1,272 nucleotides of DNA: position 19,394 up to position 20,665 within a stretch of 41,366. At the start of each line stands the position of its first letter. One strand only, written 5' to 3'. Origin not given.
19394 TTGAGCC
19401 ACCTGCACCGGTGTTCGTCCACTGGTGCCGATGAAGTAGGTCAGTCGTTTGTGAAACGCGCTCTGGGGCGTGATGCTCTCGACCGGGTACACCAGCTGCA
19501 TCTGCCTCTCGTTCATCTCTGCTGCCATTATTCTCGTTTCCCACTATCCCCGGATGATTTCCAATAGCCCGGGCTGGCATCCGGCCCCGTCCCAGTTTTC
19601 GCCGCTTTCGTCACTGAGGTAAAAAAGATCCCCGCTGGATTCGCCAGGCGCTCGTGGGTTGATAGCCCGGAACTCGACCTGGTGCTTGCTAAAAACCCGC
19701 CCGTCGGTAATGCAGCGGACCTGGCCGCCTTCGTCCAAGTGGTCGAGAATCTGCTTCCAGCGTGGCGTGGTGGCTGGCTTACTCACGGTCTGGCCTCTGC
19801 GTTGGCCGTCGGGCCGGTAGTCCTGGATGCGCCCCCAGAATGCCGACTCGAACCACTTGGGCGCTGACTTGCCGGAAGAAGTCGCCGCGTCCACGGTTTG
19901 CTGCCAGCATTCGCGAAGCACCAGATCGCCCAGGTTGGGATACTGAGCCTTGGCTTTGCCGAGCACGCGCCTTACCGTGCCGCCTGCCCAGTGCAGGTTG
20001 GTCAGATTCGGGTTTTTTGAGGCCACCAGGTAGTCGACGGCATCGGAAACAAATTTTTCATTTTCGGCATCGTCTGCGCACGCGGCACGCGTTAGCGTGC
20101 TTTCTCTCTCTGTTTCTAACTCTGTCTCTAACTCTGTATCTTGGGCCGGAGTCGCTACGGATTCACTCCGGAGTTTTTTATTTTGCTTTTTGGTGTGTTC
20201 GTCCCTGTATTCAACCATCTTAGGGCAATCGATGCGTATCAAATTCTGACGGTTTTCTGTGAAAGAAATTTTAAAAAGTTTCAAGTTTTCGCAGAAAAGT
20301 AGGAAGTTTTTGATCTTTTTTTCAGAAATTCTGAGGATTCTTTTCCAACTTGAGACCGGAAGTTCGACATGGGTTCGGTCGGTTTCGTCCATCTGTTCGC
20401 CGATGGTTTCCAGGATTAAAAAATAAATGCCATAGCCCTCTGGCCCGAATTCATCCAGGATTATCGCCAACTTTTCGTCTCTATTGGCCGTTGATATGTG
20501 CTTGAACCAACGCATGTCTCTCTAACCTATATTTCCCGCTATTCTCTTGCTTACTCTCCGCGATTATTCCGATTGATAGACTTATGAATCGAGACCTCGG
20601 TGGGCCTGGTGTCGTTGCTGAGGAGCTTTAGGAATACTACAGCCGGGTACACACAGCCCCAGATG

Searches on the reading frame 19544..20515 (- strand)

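Call 10: search_protein_families(library=phrogs, proteins=[window:19544-20515:-], max_evalue=0.001)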
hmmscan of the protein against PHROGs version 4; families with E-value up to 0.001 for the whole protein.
window:19544-20515:- (323 aa): 2 families
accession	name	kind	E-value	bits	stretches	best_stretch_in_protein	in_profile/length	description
phrog_20981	-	unknown function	4.4e-10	40.7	1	1-84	1-85/293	-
phrog_2562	-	DNA, RNA and nucleotide metabolism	3e-06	28.1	1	3-41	11-49/290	replication initiation protein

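Call 11: search_protein_families(library=pfam, proteins=[window:19544-20515:-], max_evalue=0.01)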
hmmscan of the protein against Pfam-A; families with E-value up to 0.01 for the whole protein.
window:19544-20515:- (323 aa): 1 family
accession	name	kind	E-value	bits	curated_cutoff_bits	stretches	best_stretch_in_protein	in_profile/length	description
PF14297.12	Lin1244_N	-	5.4e-07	30.7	25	1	3-87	1-85/95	Lin1244/Lin1753-like, N-terminal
